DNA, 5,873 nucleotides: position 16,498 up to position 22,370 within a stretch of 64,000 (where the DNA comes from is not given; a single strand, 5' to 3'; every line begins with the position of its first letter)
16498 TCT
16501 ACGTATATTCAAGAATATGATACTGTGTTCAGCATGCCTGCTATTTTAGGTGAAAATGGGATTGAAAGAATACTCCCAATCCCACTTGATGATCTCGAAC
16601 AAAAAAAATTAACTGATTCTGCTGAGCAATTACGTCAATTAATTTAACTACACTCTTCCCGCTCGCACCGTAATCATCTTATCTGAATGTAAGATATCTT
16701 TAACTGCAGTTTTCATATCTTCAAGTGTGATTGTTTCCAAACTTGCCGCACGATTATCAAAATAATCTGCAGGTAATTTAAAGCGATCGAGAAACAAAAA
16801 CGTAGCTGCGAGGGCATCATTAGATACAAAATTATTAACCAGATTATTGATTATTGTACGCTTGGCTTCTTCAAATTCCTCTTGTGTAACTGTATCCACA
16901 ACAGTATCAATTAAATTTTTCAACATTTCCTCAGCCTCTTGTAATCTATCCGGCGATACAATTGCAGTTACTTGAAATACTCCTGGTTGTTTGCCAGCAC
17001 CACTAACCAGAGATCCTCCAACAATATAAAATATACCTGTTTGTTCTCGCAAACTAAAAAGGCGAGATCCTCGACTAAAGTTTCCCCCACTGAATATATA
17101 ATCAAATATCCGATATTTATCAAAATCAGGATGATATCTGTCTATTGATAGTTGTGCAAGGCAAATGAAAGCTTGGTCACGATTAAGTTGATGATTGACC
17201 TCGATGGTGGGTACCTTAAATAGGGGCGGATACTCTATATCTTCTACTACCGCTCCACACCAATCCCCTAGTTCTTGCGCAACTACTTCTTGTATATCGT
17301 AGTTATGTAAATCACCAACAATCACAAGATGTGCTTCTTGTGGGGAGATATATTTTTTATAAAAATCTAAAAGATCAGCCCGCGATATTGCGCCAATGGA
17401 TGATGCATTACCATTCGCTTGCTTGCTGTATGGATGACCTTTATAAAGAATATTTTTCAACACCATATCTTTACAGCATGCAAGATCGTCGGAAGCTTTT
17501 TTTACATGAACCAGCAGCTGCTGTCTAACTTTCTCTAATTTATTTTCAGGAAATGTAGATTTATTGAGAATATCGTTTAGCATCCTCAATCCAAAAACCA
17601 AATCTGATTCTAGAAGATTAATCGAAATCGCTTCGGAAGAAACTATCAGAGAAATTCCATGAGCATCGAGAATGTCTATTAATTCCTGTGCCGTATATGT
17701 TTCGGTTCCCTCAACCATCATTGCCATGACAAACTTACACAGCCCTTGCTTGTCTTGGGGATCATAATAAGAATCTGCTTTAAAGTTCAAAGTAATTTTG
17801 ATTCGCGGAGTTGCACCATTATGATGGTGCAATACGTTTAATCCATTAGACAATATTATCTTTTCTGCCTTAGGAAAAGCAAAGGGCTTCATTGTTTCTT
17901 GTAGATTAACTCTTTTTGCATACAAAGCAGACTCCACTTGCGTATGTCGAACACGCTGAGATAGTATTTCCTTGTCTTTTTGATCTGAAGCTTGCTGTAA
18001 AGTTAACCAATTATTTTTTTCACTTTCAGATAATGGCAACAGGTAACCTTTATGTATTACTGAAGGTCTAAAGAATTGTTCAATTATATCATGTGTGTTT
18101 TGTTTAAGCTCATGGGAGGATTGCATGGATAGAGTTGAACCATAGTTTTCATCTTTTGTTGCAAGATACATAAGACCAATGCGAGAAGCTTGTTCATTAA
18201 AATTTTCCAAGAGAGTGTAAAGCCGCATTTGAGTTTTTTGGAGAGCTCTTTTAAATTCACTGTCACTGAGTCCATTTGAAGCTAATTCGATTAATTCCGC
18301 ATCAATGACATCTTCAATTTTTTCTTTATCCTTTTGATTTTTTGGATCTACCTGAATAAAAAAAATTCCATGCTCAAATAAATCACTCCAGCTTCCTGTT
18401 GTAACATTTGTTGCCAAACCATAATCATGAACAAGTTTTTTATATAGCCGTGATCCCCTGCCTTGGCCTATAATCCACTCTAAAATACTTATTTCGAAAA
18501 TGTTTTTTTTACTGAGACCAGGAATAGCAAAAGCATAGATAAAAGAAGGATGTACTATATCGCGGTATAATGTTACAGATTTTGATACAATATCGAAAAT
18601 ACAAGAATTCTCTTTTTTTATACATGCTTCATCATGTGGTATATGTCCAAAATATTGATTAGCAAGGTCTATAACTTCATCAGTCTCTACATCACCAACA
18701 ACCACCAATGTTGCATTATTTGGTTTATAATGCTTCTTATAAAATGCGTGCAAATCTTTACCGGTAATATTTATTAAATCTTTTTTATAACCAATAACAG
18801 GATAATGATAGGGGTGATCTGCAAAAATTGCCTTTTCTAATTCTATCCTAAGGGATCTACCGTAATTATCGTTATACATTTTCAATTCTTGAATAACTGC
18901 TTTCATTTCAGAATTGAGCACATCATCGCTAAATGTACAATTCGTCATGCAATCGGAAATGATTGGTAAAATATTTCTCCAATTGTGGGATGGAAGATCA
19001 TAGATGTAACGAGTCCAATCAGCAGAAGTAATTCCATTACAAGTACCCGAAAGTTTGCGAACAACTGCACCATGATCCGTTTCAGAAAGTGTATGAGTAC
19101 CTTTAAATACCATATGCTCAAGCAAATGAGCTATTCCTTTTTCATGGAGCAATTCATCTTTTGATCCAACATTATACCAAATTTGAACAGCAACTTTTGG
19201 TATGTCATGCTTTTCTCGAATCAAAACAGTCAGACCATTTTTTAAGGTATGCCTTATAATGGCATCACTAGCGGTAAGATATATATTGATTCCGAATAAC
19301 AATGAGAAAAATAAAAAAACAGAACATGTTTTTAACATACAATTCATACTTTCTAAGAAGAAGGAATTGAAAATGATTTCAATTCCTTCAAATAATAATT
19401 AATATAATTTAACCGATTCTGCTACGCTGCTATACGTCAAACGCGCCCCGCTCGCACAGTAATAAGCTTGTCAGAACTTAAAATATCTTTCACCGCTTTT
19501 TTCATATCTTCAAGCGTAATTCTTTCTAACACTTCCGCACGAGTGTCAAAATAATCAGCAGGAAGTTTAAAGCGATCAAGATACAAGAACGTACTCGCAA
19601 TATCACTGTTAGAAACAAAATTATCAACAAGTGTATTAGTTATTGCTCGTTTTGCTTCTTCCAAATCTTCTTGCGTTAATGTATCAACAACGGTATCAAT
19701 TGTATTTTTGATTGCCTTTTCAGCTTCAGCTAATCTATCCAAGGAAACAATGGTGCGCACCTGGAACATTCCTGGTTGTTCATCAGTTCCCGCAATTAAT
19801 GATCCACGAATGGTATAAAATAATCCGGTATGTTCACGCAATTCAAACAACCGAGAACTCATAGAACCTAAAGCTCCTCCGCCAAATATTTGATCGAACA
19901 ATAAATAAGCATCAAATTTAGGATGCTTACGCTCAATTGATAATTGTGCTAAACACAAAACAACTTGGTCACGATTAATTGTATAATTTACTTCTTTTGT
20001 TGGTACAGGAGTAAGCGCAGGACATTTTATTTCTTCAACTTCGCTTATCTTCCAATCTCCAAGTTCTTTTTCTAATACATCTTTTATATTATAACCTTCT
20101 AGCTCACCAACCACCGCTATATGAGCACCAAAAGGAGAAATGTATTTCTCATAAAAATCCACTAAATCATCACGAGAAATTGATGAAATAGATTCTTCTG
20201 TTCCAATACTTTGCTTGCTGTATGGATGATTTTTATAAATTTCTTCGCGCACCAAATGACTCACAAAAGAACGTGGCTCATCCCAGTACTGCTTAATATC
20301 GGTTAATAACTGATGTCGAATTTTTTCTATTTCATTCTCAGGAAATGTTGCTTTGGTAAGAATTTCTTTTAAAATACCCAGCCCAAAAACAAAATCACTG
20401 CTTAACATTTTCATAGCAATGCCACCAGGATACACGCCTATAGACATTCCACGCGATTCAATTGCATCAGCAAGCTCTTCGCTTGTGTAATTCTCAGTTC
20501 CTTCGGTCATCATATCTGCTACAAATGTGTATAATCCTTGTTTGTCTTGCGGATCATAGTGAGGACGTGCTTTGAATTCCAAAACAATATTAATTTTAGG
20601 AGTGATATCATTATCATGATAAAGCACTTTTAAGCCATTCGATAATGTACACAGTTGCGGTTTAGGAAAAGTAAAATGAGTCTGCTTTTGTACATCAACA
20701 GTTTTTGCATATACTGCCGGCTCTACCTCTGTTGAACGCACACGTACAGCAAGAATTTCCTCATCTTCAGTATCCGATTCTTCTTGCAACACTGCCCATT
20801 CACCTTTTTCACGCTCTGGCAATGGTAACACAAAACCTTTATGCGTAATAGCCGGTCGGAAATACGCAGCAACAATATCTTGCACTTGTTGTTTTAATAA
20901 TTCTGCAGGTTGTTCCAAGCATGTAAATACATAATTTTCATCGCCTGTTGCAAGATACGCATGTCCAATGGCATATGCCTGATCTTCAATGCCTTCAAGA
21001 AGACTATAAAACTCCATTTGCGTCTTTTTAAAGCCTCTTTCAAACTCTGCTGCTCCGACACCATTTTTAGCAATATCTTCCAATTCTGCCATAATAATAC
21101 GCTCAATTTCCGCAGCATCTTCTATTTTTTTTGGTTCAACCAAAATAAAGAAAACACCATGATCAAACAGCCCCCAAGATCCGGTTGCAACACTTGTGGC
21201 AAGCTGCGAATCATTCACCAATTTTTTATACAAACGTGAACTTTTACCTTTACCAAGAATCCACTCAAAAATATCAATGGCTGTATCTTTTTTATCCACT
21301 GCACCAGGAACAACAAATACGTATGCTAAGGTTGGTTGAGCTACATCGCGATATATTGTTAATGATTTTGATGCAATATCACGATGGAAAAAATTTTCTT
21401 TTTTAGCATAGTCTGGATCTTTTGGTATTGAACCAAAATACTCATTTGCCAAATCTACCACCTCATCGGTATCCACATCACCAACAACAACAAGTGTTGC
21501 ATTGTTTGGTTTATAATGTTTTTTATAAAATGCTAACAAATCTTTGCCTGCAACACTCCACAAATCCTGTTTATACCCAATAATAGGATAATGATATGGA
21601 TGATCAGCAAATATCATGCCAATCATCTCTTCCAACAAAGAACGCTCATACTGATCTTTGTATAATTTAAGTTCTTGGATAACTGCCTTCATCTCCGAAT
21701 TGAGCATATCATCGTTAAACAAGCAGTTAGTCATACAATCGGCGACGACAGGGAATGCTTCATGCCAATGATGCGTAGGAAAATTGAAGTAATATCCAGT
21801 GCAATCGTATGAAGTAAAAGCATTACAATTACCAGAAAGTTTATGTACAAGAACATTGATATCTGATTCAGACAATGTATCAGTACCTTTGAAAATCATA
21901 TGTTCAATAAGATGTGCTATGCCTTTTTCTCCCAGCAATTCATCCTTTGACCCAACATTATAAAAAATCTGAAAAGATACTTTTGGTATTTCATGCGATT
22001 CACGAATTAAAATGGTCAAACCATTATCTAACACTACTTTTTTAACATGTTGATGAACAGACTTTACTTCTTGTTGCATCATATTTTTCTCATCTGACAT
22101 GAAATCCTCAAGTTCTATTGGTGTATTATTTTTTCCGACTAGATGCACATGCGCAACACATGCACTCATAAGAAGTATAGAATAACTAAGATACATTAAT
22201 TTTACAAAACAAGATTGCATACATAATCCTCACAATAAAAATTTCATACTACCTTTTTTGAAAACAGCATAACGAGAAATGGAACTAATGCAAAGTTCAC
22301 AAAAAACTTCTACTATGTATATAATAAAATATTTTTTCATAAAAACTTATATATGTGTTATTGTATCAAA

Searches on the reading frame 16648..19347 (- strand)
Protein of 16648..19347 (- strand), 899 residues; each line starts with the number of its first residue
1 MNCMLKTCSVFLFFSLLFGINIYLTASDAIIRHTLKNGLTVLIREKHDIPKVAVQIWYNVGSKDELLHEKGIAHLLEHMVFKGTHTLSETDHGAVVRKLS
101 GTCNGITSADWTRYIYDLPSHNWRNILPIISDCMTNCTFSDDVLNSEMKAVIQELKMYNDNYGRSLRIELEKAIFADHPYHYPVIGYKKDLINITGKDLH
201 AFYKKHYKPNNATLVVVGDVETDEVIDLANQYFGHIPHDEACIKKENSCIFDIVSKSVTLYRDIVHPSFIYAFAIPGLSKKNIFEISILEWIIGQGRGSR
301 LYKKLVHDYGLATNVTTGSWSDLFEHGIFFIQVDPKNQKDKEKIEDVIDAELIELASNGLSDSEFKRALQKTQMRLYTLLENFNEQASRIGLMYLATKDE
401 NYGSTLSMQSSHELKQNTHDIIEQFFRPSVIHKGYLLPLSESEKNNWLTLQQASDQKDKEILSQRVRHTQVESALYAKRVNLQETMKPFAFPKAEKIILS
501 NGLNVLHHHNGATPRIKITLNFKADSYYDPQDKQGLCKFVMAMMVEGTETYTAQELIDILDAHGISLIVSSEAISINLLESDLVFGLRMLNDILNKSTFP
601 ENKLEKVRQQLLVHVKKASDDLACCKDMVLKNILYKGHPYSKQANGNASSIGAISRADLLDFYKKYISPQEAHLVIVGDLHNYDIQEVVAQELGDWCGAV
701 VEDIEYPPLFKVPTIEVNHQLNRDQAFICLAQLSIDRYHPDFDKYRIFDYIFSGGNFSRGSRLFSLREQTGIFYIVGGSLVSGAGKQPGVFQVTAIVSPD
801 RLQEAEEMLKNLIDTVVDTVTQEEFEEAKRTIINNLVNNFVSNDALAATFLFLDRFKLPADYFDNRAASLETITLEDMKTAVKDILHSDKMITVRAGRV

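Call 16: search_protein_families(library=pfam, proteins=[window:16648-19347:-], max_evalue=0.001)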
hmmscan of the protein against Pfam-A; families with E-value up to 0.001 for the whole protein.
window:16648-19347:- (899 aa): 2 families
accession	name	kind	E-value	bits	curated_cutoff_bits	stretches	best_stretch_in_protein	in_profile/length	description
PF05193.26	Peptidase_M16_C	-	1.7e-61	207.7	23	2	193-370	1-179/181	Peptidase M16 inactive domain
PF00675.25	Peptidase_M16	-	3.3e-36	124.8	22.3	2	41-185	2-146/149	Insulinase (Peptidase family M16)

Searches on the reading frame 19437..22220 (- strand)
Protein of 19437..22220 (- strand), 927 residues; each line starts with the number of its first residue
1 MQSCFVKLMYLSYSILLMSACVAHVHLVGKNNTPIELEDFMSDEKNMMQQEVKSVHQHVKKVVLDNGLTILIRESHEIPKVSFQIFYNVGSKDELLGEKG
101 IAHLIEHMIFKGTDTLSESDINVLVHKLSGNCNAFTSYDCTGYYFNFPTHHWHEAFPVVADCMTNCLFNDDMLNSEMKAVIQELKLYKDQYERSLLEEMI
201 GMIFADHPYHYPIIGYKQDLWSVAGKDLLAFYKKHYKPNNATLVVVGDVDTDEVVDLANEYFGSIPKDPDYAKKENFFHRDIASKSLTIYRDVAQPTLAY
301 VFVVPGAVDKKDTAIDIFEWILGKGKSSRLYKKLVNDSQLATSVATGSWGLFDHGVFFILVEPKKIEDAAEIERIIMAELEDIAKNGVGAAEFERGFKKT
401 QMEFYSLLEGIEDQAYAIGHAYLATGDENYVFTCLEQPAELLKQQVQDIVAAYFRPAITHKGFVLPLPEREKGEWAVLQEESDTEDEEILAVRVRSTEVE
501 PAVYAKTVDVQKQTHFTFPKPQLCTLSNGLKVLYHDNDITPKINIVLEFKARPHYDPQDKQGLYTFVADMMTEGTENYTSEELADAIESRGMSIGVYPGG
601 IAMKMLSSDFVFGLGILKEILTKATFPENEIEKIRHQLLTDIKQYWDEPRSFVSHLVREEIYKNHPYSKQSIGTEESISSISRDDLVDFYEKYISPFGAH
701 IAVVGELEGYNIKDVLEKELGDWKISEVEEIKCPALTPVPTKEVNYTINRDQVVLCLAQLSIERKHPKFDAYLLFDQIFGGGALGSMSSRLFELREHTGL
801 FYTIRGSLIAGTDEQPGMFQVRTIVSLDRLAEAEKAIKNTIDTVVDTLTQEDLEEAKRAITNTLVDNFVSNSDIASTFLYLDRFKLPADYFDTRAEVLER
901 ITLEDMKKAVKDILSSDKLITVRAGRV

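Call 16: search_protein_families(library=pfam, proteins=[window:19437-22220:-], max_evalue=0.001)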
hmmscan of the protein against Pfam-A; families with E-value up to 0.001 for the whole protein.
window:19437-22220:- (927 aa): 2 families
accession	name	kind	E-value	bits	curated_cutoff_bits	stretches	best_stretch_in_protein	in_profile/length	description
PF05193.26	Peptidase_M16_C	-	3.9e-63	213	23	2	226-395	5-176/181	Peptidase M16 inactive domain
PF00675.25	Peptidase_M16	-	1e-37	129.8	22.3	2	70-214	2-146/149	Insulinase (Peptidase family M16)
